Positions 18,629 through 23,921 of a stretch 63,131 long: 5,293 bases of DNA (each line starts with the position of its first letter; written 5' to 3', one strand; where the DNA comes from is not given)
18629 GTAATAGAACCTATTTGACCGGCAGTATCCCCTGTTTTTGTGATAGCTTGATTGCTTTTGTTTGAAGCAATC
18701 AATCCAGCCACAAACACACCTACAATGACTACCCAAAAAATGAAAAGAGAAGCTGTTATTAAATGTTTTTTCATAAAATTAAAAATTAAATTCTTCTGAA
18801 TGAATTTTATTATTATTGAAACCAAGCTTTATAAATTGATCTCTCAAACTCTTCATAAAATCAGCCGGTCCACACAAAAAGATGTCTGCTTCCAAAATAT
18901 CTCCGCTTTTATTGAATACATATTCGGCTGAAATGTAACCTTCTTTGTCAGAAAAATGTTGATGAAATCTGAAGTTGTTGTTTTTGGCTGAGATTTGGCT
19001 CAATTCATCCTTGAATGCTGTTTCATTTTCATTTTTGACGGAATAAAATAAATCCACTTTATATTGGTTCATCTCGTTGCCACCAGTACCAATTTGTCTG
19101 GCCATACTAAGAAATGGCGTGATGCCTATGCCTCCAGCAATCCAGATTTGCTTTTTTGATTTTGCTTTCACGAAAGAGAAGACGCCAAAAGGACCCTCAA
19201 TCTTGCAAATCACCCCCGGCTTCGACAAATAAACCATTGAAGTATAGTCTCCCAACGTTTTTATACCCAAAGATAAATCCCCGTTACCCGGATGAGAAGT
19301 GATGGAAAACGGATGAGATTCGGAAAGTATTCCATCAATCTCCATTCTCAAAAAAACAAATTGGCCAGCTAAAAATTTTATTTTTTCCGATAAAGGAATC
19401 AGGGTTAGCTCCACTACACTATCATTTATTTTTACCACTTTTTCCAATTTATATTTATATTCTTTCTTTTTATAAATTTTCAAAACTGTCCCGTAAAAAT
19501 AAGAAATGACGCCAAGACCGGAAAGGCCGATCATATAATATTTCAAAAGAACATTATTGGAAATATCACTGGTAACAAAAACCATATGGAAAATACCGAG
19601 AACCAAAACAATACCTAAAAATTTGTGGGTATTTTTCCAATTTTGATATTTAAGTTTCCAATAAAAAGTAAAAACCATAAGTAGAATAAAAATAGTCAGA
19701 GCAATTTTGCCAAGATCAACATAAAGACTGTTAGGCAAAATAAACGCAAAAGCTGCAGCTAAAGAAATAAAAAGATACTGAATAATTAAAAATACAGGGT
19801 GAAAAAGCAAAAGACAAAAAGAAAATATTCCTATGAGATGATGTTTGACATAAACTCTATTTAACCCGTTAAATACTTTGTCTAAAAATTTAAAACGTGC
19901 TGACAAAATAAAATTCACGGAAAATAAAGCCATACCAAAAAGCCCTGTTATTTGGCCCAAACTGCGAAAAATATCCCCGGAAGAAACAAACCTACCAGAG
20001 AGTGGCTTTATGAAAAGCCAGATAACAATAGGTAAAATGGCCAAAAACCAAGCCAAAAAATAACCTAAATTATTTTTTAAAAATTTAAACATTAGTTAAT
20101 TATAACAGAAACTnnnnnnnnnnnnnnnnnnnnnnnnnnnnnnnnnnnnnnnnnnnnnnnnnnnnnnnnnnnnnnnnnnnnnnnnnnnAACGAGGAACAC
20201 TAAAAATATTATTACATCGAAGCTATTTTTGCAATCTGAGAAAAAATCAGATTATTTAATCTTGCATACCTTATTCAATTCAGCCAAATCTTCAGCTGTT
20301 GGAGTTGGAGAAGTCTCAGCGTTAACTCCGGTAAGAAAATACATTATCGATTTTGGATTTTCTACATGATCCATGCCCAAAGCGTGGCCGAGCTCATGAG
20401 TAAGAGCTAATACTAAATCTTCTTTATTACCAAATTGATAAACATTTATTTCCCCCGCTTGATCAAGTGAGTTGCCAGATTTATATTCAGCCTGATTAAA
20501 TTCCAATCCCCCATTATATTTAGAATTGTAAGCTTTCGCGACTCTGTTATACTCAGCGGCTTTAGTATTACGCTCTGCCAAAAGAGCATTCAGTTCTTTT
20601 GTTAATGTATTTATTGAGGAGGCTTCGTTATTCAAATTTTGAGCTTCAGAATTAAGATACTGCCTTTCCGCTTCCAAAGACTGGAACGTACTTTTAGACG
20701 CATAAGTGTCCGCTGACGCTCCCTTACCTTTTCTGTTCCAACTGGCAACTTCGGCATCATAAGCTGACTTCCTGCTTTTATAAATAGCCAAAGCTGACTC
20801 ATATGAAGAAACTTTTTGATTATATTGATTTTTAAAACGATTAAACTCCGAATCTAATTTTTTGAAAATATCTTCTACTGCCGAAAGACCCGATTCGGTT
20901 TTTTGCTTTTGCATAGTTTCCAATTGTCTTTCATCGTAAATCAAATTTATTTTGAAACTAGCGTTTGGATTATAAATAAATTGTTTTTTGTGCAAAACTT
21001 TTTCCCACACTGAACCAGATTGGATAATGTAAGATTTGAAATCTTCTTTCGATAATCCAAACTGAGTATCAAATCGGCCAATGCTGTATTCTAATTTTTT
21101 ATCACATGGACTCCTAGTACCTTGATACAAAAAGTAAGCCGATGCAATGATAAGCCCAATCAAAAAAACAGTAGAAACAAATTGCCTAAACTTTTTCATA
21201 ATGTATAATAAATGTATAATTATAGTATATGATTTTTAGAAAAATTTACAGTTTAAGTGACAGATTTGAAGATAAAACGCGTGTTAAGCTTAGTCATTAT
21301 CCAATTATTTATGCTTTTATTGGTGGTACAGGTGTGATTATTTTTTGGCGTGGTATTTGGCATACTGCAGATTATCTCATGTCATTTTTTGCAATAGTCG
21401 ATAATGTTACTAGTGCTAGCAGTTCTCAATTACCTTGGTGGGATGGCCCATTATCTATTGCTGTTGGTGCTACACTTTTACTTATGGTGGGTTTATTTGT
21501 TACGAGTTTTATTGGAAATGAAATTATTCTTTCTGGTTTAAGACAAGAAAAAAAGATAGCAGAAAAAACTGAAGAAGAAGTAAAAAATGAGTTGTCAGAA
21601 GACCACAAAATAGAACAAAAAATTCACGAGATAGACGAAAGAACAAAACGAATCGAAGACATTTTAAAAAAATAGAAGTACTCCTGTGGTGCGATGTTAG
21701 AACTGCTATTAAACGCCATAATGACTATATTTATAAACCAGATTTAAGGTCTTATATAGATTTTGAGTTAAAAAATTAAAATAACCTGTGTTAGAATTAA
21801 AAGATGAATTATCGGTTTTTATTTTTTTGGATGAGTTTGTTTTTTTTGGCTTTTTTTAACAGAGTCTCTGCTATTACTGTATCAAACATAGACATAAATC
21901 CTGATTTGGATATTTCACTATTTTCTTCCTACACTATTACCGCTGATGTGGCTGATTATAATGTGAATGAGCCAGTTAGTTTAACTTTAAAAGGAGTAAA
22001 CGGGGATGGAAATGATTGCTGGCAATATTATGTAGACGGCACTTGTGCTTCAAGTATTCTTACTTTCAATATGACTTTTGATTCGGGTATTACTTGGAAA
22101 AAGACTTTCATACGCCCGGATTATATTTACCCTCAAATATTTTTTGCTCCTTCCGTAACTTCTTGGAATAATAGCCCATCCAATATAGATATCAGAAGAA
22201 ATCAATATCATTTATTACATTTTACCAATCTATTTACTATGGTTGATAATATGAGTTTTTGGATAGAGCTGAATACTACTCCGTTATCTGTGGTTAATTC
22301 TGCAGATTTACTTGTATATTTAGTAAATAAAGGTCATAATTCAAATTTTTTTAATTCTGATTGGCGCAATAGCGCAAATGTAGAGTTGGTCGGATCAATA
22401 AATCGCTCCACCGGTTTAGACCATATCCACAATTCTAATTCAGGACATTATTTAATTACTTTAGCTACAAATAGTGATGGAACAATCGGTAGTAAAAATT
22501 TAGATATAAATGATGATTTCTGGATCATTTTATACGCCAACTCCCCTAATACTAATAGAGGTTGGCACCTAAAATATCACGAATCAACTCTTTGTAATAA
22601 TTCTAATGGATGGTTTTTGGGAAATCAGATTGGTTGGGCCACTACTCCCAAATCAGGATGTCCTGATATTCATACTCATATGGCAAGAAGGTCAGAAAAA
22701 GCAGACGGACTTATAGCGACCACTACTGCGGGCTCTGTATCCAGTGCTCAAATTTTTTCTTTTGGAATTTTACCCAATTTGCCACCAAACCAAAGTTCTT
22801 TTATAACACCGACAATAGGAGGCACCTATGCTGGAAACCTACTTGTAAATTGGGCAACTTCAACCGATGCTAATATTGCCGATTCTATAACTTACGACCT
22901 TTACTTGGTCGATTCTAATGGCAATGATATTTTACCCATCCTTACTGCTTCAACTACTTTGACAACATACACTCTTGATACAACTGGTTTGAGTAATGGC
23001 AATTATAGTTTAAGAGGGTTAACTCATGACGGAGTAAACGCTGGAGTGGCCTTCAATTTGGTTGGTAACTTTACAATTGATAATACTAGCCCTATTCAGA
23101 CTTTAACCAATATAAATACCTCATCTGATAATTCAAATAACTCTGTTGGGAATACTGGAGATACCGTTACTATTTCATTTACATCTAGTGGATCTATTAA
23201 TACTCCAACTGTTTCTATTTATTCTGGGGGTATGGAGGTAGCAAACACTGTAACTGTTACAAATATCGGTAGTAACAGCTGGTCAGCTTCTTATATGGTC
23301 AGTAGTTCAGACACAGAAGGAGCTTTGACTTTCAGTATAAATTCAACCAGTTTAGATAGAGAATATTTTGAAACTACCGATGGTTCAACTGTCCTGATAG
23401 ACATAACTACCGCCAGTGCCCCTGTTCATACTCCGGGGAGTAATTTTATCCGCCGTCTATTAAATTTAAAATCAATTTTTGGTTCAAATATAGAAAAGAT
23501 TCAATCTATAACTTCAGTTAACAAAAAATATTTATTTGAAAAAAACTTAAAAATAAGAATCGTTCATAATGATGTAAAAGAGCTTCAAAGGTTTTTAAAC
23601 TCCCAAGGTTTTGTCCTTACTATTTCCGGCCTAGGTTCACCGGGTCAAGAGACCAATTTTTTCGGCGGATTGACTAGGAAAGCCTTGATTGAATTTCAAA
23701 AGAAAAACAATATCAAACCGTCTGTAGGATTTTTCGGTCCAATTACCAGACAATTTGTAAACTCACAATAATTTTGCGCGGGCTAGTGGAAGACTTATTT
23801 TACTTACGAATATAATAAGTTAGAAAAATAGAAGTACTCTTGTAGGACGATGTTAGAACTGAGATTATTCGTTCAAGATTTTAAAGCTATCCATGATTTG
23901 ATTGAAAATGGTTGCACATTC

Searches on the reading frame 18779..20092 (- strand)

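Call 8: search_protein_families(library=pfam, proteins=[window:18779-20092:-])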
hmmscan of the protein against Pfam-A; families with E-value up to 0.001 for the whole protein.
window:18779-20092:- (437 aa): 5 families
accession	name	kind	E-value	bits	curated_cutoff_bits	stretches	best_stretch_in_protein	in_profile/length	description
PF00175.26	NAD_binding_1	-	9e-12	46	22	1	318-417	2-108/109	Oxidoreductase NAD-binding domain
PF01794.25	Ferric_reduct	-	1.8e-11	44.6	28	1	49-166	1-120/121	Ferric reductase like transmembrane component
PF08022.18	FAD_binding_8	-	7.1e-10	39.4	22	1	214-287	4-78/109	FAD-binding domain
PF08030.17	NAD_binding_6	-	4e-07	30.7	22.2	1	318-383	7-77/156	Ferric reductase NAD binding domain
PF00970.30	FAD_binding_6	-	0.00015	22.5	21.1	1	216-306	4-98/99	Oxidoreductase FAD-binding domain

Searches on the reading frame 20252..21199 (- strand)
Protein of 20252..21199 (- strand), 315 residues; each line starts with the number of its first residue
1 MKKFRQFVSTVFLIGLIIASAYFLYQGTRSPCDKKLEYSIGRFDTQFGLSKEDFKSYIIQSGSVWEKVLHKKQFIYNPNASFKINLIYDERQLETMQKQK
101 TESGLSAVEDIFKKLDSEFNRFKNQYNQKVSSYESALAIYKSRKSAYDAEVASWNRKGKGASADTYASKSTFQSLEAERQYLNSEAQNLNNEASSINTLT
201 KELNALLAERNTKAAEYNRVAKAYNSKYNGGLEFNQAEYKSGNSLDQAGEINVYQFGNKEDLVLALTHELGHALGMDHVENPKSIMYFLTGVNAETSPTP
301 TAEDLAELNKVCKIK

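Call 8: search_protein_families(library=pfam, proteins=[window:20252-21199:-])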
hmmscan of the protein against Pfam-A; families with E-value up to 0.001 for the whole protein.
window:20252-21199:- (315 aa): 2 families
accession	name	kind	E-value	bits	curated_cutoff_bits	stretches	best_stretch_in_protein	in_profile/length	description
PF00413.30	Peptidase_M10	-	9.7e-10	39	24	1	220-306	74-152/159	Matrixin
PF13583.11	Reprolysin_4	-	3e-05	24.2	22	1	181-280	58-153/203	Metallo-peptidase family M12B Reprolysin-like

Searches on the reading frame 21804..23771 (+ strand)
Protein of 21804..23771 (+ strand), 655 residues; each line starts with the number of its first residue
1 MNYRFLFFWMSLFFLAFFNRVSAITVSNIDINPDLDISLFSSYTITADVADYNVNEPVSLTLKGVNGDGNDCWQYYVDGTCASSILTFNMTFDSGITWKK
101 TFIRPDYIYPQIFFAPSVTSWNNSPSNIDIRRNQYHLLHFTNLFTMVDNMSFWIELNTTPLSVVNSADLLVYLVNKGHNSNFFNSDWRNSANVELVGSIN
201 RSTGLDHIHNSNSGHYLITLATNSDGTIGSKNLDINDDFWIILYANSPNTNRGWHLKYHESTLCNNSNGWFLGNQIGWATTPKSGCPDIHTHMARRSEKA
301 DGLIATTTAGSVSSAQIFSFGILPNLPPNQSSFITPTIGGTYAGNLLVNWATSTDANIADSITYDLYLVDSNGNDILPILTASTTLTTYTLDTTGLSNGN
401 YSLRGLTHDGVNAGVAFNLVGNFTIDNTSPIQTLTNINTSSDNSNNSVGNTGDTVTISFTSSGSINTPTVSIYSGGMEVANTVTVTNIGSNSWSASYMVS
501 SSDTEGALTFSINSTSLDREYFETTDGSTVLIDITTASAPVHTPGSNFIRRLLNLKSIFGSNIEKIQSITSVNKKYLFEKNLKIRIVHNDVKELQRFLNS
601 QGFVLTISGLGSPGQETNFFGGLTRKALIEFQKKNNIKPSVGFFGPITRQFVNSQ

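Call 8: search_protein_families(library=pfam, proteins=[window:21804-23771:+])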
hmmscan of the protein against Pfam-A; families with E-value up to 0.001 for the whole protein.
window:21804-23771:+ (655 aa): 1 family
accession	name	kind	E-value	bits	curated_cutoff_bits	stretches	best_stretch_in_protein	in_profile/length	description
PF01471.23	PG_binding_1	-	1.1e-07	32.3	23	1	588-648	2-53/57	Putative peptidoglycan binding domain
